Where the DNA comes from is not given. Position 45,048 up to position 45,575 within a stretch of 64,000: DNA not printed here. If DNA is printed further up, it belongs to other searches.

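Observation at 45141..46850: Formate/nitrite-family channel carrying a C-terminal helical module that is also encoded as a free-standing gene just upstream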

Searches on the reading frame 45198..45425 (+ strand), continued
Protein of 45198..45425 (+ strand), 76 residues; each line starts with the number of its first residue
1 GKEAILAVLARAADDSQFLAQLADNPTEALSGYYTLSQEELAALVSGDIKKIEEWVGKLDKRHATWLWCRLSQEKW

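Call 89: search_protein_families(library=ncbifam, proteins=[L007:10005-12968:+, L007:7932-9839:+, L007:7409-7912:+, L007:7001-7363:+], max_evalue=0.00001)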
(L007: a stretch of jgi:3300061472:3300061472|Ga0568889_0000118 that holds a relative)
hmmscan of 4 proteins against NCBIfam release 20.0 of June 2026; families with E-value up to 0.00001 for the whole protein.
L007:10005-12968:+ (988 aa): 34 families (the best 25 are shown)
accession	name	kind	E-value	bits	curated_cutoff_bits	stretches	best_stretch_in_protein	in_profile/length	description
TIGR01591.1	Fdh-alpha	equivalog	7.8e-262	870.2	666.25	1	236-916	1-671/672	formate dehydrogenase subunit alpha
NF047855.1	AssmNtatRedNasC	equivalog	1.3e-170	569.1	1100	1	231-916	18-705/708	assimilatory nitrate reductase catalytic subunit NasC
TIGR01973.1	NuoG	equivalog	2.7e-114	383.2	470.05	1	19-722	1-606/606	NADH-quinone oxidoreductase subunit NuoG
NF005895.0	PRK07860.1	equivalog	9.8e-114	381.1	802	1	3-750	4-682/811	NADH-quinone oxidoreductase subunit G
NF010055.0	PRK13532.1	equivalog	1.1e-108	364.6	904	3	227-487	36-291/830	nitrate reductase catalytic subunit NapA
NF041323.1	Nitr_red_NasA_Halo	equivalog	5e-108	362.4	1000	1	241-916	3-671/673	assimilatory nitrate reductase NasA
TIGR01706.1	NAPA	equivalog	1.1e-106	358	930.55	3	225-487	34-291/830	periplasmic nitrate reductase subunit alpha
TIGR01553.1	formate-DH-alph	equivalog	2.5e-93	313.6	814.2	4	227-488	38-305/1009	formate dehydrogenase-N subunit alpha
NF041513.1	formate_DH_Act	exception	4.2e-92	309.6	1400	4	208-487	18-295/1067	formate dehydrogenase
TIGR01701.1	Fdhalpha-like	subfamily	7e-80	269.1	582.15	1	310-915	110-739/744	FdhF/YdeP family oxidoreductase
NF012032.0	PRK15488.1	equivalog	2.5e-72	244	694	1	216-734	23-537/759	thiosulfate reductase PhsA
NF040763.1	FeFe_hydrog_A6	exception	1.2e-69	235.3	765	1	17-226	1-209/571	NADH-dependent [FeFe] hydrogenase, group A6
NF005745.0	PRK07569.1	equivalog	1.2e-57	195.1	333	1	17-230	4-215/238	bidirectional hydrogenase complex protein HoxU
TIGR02166.1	dmsA_ynfE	subfamily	2.4e-56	191.2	777.7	2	240-734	52-565/794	DMSO/selenate family reductase complex A subunit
TIGR03479.1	DMSO_red_II_alp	subfamily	2.6e-50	171.4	984.75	2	490-742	388-659/913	molybdopterin-dependent oxidoreductase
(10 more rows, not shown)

L007:7932-9839:+ (636 aa): 37 families (the best 25 are shown)
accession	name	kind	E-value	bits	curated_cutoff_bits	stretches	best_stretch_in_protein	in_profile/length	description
TIGR01959.1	nuoF_fam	equivalog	4.7e-149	496.3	558.65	1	146-545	9-410/410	NADH-quinone oxidoreductase subunit NuoF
NF010120.0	PRK13596.1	equivalog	1.5e-122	409.2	389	1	141-550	10-422/433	NADH-quinone oxidoreductase subunit NuoF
NF008436.0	PRK11278.1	equivalog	1.8e-117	393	749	1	145-550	21-431/448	NADH-quinone oxidoreductase subunit NuoF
NF058577.1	FdxA_fam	equivalog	1.8e-13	50.5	65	1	561-611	3-51/52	4Fe-4S ferredoxin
TIGR01944.1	rnfB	subfamily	1.8e-13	50.4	68.7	1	556-617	103-164/190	RnfABCDGE type electron transport complex subunit B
TIGR01945.1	rnfC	subfamily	3.8e-10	38.9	245.95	1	165-272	115-220/435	RnfABCDGE type electron transport complex subunit C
NF040864.1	HgcB_ferredoxin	equivalog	4.4e-10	39.3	99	1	557-615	5-63/93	mercury methylation ferredoxin HgcB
NF003454.1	PRK05035.1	equivalog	5.2e-10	38.4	345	1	164-273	116-222/556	electron transport complex subunit RsxC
NF003475.0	PRK05113.1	equivalog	7.2e-10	39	203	1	559-618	106-165/190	electron transport complex subunit RsxB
TIGR04481.1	PR_assoc_PrdC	equivalog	9.6e-10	37.8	490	1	169-421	70-286/425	proline reductase-associated electron transfer protein PrdC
TIGR02700.1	flavo_MJ0208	hypoth_equivalog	2.2e-09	36.9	251.35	1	558-611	140-192/234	dihydromethanopterin reductase (acceptor)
NF005415.0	PRK06991.1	equivalog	8.4e-09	35.5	281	1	559-621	78-140/284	electron transport complex subunit RsxB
TIGR01971.1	NuoI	subfamily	1e-08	34.8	113.05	1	561-611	38-96/121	NADH-quinone oxidoreductase, chain I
NF043069.1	T4HPD_activ_SAM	equivalog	1.4e-08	34.4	425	1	563-611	48-95/299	trans-4-hydroxy-L-proline dehydratase activase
NF005505.0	PRK07118.1-4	equivalog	1.7e-08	34.3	378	1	562-611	212-260/265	Fe-S cluster domain-containing protein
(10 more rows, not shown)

L007:7409-7912:+ (168 aa): 9 families
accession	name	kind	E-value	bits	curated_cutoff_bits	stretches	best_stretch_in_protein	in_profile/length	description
NF005722.0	PRK07539.1-2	equivalog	1.9e-48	164.5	141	1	20-165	10-155/157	NADH-quinone oxidoreductase subunit NuoE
NF005747.0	PRK07571.1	equivalog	7.2e-42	143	224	1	7-165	9-167/173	bidirectional hydrogenase complex protein HoxE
NF004638.0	PRK05988.1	equivalog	6.6e-40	136.5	198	1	14-166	5-157/159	formate dehydrogenase subunit gamma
TIGR01958.1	nuoE_fam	subfamily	4.5e-39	133.9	142.4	1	23-165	2-146/148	NADH-quinone oxidoreductase subunit NuoE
NF005725.0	PRK07539.1-5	equivalog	2.4e-37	128.3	220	1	8-165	12-170/174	NADH-quinone oxidoreductase subunit NuoE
NF005721.0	PRK07539.1-1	equivalog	6.1e-34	117.6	308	1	16-165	27-176/292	NADH-quinone oxidoreductase subunit NuoE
NF005723.0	PRK07539.1-3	equivalog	7.8e-27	94.1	226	1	21-165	8-155/158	NADH-quinone oxidoreductase subunit NuoE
NF005724.0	PRK07539.1-4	equivalog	7e-25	88.2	280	1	21-164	24-170/240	NADH-quinone oxidoreductase subunit NuoE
NF009040.0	PRK12373.1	equivalog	3.5e-21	76.4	514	1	16-164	18-167/400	NADH-quinone oxidoreductase subunit E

L007:7001-7363:+ (121 aa): 1 family
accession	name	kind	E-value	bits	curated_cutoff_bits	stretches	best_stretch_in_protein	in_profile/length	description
NF038399.1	NH_RiPP_Os17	domain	8.7e-15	54.6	40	1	49-109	1-63/63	Os1348 family NHLP clan protein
